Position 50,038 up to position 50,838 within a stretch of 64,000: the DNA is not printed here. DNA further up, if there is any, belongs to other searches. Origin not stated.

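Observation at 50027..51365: Two tandem Cys-rich paralogues of unknown function embedded between two co-oriented tRNA genes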

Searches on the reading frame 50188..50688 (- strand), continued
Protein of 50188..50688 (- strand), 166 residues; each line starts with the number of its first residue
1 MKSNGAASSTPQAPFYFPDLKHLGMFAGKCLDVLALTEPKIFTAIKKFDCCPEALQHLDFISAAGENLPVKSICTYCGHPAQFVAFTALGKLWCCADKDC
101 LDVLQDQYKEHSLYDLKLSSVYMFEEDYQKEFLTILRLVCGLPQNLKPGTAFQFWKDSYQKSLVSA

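Call 48: find_encoding_contigs(protein=P0004, flank=6000, max_places=4)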
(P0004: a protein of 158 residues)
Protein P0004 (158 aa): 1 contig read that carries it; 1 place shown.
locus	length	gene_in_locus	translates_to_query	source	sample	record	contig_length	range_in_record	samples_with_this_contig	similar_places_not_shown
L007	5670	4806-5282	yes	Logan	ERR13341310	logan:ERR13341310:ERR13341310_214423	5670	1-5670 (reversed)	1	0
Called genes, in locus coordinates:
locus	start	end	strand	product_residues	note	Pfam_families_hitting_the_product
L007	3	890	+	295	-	?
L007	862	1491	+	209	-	-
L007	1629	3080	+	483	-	-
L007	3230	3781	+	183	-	PF01936:NYN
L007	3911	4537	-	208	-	PF01351:RNase_HII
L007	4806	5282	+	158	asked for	-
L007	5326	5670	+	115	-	?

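Call 50: find_encoding_contigs(protein=P0005, flank=6000, max_places=3)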
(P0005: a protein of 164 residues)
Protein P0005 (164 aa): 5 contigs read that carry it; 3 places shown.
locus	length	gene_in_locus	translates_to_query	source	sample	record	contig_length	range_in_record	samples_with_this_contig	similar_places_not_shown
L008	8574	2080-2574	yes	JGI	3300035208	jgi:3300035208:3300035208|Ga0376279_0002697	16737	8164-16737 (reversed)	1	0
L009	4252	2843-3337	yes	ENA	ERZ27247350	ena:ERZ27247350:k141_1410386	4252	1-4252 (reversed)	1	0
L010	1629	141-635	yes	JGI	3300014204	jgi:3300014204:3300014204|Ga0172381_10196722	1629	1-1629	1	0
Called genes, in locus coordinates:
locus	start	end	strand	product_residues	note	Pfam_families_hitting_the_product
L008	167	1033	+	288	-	PF02498:Bro-N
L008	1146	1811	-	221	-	PF01351:RNase_HII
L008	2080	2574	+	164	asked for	-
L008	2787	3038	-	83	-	-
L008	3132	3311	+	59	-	-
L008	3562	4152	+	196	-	PF01928:CYTH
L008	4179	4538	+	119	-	PF04020:Phage_holin_4_2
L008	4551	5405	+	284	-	-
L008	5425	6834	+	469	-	PF01406:tRNA-synt_1e, PF09334:tRNA-synt_1g (weak), PF23493:CysS_C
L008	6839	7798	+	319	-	PF01207:Dus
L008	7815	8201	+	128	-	PF00814:TsaD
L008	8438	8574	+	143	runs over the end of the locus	PF02381:MraZ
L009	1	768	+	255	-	?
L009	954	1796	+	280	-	PF02498:Bro-N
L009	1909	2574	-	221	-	PF01351:RNase_HII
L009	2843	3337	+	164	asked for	-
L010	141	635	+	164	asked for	-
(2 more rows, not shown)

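Call 51: find_encoding_contigs(protein=P0007, flank=6000, max_places=3)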
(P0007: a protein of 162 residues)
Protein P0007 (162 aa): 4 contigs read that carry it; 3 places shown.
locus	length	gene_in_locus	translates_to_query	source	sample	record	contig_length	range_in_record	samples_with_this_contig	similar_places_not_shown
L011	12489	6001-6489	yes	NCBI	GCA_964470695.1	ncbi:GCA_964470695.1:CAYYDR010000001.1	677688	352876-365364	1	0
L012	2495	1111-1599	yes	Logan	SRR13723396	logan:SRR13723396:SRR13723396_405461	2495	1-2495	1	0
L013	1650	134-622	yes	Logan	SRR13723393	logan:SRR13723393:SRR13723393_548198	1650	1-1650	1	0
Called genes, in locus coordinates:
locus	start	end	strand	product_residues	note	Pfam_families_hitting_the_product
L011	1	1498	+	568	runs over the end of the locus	-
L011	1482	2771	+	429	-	PF01943:Polysacc_synt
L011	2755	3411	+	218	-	-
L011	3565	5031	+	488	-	-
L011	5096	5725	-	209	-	PF01351:RNase_HII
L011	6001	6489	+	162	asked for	-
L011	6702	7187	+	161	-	-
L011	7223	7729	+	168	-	-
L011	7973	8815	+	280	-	PF03372:Exo_endo_phos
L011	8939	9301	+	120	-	PF04020:Phage_holin_4_2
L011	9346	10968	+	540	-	PF18884:TSP3_bac (weak)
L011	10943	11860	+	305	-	-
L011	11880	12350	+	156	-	PF12641:Flavodoxin_3 (faint), PF12682:Flavodoxin_4, PF12724:Flavodoxin_5 (faint)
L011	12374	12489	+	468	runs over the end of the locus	PF01406:tRNA-synt_1e, PF09334:tRNA-synt_1g (faint), PF23493:CysS_C (weak)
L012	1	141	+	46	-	?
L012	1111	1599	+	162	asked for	-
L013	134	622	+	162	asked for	-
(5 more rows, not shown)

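Call 55: search_protein_families(library=pfam, proteins=[P0090, P0104, P0087, P0101, P0103, P0105, P0048, P0066, P0097, P0062], max_evalue=10)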
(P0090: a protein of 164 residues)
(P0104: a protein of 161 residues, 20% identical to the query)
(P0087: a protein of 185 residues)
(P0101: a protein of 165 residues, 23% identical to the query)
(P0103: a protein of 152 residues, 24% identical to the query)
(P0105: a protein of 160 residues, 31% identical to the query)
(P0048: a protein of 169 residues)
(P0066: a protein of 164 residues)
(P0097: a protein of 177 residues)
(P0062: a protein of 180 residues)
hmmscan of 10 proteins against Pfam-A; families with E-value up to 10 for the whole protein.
P0090 (164 aa): 2 families
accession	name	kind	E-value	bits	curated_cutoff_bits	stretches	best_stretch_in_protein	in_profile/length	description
PF20600.3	ExoX-like_C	-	0.00026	20.8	26.5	1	12-36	3-27/30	Exodeoxyribonuclease X-like C-terminal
PF12843.12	QSregVF_b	-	0.025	14.9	22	1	9-23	12-26/66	Putative quorum-sensing-regulated virulence factor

P0104 (161 aa): 2 families
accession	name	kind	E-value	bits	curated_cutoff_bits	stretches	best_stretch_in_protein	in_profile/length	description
PF20600.3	ExoX-like_C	-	8.2e-07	28.7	26.5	1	11-36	1-26/30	Exodeoxyribonuclease X-like C-terminal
PF14287.11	DUF4368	-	0.0071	17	25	1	128-151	12-35/67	Domain of unknown function (DUF4368)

P0087 (185 aa): 0 families

P0101 (165 aa): 2 families
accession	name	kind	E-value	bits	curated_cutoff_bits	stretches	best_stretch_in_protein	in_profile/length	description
PF20600.3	ExoX-like_C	-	3.2e-05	23.7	26.5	1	14-29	4-19/30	Exodeoxyribonuclease X-like C-terminal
PF00521.26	DNA_topoisoIV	-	0.025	13.9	31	1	27-153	349-427/432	DNA gyrase/topoisomerase IV, subunit A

P0103 (152 aa): 1 family
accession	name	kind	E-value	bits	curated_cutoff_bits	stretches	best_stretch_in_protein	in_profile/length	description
PF20600.3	ExoX-like_C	-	0.00018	21.2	26.5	1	11-29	4-22/30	Exodeoxyribonuclease X-like C-terminal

P0105 (160 aa): 1 family
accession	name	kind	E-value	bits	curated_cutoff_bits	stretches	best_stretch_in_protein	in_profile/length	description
PF20600.3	ExoX-like_C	-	0.00016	21.4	26.5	1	14-31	4-21/30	Exodeoxyribonuclease X-like C-terminal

P0048 (169 aa): 2 families
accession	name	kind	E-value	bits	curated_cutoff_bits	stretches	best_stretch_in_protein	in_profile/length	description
PF20600.3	ExoX-like_C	-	0.03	14.1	26.5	1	14-30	4-20/30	Exodeoxyribonuclease X-like C-terminal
PF23894.2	LD_SV2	-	0.089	13.6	29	1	7-72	23-90/92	SV2A/B/C luminal domain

P0066 (164 aa): 0 families

P0097 (177 aa): 0 families

P0062 (180 aa): 4 families
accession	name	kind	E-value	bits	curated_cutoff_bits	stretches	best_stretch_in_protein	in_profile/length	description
PF16002.10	Headcase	-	0.029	14.3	27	1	79-136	117-175/198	Headcase protein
PF14128.11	DUF4295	-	0.049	13.9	27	1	14-36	12-32/47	Domain of unknown function (DUF4295)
PF05876.18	GpA_ATPase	-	0.092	12.8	25.6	1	72-124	184-233/247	Phage terminase large subunit gpA, ATPase domain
PF04337.18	DUF480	-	0.12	12.9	25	1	103-134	22-53/149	Protein of unknown function, DUF480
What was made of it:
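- On ExoX-like_C / DUF3820-type module (PF20600, PF12843): P0090, P0101, P0103 and P0105 score 20.8-23.7 bits and P0048 scores 14.1 bits, all below it (call 55).
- P0104 scores 28.7 bits against a gathering score of 26.5 (call 55).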

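Call 72: list_cluster_members(proteins=[P0022, P0011, P0027, P0013, P0019, P0010, P0083, P0090, P0104, P0007])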
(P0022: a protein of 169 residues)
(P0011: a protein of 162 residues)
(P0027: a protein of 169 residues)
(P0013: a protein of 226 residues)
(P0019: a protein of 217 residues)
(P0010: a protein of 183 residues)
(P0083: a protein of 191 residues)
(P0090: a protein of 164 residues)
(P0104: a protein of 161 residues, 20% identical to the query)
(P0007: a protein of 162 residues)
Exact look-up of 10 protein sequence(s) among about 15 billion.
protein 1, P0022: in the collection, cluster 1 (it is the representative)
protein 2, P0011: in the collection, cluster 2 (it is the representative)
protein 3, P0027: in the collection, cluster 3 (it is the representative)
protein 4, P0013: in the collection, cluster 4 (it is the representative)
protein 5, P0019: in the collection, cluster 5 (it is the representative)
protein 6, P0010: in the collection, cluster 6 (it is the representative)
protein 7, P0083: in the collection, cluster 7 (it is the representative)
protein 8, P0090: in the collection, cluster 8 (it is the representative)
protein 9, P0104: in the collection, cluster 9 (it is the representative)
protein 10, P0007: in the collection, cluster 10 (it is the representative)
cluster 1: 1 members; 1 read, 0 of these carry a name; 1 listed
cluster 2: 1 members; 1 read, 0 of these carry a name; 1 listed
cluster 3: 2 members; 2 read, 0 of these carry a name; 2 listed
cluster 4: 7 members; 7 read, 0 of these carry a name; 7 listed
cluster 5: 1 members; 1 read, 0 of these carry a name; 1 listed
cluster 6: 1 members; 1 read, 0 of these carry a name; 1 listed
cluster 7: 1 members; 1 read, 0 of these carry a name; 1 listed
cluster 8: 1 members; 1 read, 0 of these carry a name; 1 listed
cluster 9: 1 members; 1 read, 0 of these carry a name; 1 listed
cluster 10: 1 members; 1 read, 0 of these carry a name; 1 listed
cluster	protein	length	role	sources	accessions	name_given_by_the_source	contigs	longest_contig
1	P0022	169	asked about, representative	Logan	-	-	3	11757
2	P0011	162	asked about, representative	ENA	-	-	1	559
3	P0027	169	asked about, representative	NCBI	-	-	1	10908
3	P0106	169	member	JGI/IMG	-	-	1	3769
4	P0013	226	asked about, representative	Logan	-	-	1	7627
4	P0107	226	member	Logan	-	-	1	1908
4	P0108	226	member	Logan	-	-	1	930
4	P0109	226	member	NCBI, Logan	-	-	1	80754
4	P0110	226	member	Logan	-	-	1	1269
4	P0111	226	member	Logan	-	-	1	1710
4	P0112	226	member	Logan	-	-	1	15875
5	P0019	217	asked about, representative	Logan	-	-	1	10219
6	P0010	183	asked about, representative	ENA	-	-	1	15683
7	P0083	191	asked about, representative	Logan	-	-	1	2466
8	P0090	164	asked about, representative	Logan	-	-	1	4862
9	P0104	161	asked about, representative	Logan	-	-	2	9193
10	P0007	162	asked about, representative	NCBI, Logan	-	-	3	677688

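Call 73: find_encoding_contigs(protein=P0022, flank=6000, max_places=3)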
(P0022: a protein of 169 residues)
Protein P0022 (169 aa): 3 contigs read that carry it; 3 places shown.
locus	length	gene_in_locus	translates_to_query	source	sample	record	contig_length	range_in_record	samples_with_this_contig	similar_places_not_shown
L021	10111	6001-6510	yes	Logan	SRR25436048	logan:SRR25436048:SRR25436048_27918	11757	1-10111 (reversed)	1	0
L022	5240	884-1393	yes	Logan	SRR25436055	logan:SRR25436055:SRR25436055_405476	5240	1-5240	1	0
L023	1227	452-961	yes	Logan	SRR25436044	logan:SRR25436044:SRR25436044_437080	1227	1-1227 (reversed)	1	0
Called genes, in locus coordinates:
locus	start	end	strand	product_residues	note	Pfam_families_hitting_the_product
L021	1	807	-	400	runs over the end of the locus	PF00579:tRNA-synt_1b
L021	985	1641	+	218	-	PF00990:GGDEF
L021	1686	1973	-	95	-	-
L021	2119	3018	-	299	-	PF07549:Sec_GG, PF02355:SecD_SecF_C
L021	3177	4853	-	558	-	PF21760:SecD_1st, PF13616:Rotamase_3, PF00639:Rotamase, PF13145:Rotamase_2 (weak), PF22599:SecDF_P1_head, PF03176:MMPL, PF02355:SecD_SecF_C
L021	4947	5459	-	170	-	-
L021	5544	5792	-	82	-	-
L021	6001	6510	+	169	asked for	-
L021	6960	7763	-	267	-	-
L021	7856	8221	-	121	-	PF00903:Glyoxalase, PF18029:Glyoxalase_6, PF22677:Ble-like_N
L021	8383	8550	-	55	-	-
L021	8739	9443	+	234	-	PF02223:Thymidylate_kin (weak)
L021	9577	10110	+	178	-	?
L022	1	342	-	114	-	?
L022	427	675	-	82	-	-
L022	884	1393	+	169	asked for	-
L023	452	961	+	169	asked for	-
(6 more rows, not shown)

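Call 74: find_encoding_contigs(protein=P0013, flank=6000, max_places=3)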
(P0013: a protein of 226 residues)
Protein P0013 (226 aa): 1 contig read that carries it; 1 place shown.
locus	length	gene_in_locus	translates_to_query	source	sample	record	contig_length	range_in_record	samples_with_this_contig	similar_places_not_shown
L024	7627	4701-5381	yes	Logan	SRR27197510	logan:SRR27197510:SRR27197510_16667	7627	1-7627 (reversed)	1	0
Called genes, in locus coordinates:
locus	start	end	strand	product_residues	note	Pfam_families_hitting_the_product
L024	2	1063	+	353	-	?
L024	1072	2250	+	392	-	PF13439:Glyco_transf_4, PF20706:GT4-conflict, PF00534:Glycos_transf_1, PF13692:Glyco_trans_1_4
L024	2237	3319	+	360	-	PF02568:ThiI (weak), PF03054:tRNA_Me_trans, PF20259:tRNA_Me_trans_M, PF20258:tRNA_Me_trans_C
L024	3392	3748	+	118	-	-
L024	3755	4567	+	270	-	-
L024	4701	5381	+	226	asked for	-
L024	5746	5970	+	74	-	-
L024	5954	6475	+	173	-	-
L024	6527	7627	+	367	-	?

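Call 92: search_dna_similar(query=P0022, collection=phages, mode=protein, max_evalue=0.01)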
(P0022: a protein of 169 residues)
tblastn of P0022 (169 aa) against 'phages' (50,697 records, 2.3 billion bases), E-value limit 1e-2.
No match.

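Call 93: search_dna_similar(query=P0104, collection=phages, mode=protein, max_evalue=0.01)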
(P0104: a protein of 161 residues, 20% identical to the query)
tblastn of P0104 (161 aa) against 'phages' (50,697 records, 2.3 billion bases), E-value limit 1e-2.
No match.

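Call 95: find_related_loci(query=P0022, collection=viral_contigs, flank=5000)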
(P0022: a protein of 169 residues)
Query P0022 (169 aa) in viral_contigs; peptide patterns used: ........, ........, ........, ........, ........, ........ (x = any residue, [..] = any of these).
5 stretches matched a pattern, but none encodes a relative of the query by tblastn (E <= 1e-3).

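Call 96: find_encoding_contigs(protein=P0010, flank=6000, max_places=2)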
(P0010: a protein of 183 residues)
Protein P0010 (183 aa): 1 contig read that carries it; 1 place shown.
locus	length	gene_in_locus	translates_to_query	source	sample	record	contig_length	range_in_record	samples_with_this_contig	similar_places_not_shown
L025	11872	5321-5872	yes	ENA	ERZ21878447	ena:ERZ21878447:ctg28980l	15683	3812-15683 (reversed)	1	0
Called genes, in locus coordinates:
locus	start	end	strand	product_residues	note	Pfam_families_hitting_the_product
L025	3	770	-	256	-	?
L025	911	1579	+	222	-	PF00072:Response_reg, PF00486:Trans_reg_C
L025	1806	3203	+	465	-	PF19438:LIN9_C (weak), PF02518:HATPase_c, PF14501:HATPase_c_5 (weak)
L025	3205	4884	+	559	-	-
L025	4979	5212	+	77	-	PF10122:Zn_ribbon_Com (weak)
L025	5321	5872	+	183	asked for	-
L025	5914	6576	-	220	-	-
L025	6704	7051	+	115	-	-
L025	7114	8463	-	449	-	PF18073:Zn_ribbon_LapB, PF03796:DnaB_C (weak), PF06745:ATPase, PF13481:AAA_25, PF23442:DUF7125, PF13191:AAA_16 (weak), PF13401:AAA_22 (weak), PF13541:ChlI, +1 more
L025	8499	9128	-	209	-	-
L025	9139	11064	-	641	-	PF01935:DUF87 (weak), PF12846:AAA_10 (faint), PF19044:P-loop_TraG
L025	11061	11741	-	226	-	PF26593:TraC-like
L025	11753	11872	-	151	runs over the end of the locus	PF12666:PrgI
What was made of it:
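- RadA in L025 (call 96).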

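Call 97: find_encoding_contigs(protein=P0027, flank=6000, max_places=2)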
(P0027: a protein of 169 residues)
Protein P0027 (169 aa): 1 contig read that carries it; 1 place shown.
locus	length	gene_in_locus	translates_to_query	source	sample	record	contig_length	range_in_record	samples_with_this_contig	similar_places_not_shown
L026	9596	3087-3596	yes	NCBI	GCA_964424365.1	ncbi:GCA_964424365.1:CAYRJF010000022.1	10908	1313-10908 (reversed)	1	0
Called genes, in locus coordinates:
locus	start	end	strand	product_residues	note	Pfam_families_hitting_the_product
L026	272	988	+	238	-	PF00687:Ribosomal_L1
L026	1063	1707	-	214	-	-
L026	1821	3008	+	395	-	PF00158:Sigma54_activat (faint), PF05496:RuvB_N, PF13191:AAA_16 (faint), PF00004:AAA, PF07728:AAA_5, PF13173:AAA_14 (weak), PF16193:AAA_assoc_2, PF12002:MgsA_C, +1 more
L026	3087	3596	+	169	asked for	-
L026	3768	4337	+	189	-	PF00383:dCMP_cyt_deam_1, PF14437:MafB19-deam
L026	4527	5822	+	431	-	PF02511:Thy1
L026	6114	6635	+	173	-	PF13207:AAA_17, PF13238:AAA_18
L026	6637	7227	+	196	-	PF02223:Thymidylate_kin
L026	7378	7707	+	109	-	PF03819:MazG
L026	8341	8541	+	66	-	-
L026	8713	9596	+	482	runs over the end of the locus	PF02934:GatB_N, PF02637:GatB_Yqey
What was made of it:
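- RarA directly upstream, then dCMP deaminase, ThyX, Tmk and MazG in L026 (call 97).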

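Call 98: find_encoding_contigs(protein=P0019, flank=6000, max_places=2)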
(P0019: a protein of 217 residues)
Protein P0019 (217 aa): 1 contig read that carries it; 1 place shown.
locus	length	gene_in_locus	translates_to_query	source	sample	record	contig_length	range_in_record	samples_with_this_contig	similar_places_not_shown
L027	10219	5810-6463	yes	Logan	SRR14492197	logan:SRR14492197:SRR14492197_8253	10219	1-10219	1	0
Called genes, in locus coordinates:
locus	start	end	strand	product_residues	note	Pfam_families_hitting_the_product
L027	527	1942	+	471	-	PF13727:CoA_binding_3, PF02397:Bac_transf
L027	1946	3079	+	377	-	PF13439:Glyco_transf_4, PF00534:Glycos_transf_1, PF13692:Glyco_trans_1_4, PF13524:Glyco_trans_1_2 (faint)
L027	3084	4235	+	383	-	PF13439:Glyco_transf_4, PF20706:GT4-conflict, PF00534:Glycos_transf_1, PF13692:Glyco_trans_1_4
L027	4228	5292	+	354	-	PF00764:Arginosuc_synth (faint), PF02540:NAD_synthase (weak), PF03054:tRNA_Me_trans, PF06508:QueC (faint), PF20259:tRNA_Me_trans_M, PF20258:tRNA_Me_trans_C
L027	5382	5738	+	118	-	-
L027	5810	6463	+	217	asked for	-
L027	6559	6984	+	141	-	-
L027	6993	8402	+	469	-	PF01406:tRNA-synt_1e, PF09334:tRNA-synt_1g (weak)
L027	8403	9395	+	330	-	PF01207:Dus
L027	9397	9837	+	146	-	PF00814:TsaD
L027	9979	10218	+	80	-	?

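Call 100: search_protein_families(library=pfam, proteins=[L027:5382-5738:+, L027:6559-6984:+, L024:3392-3748:+], max_evalue=0.001)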
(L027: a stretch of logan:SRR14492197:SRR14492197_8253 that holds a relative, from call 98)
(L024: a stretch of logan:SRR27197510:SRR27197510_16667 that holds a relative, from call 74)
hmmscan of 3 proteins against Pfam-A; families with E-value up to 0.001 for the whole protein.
L027:5382-5738:+ (118 aa): 0 families

L027:6559-6984:+ (141 aa): 0 families

L024:3392-3748:+ (118 aa): 0 families
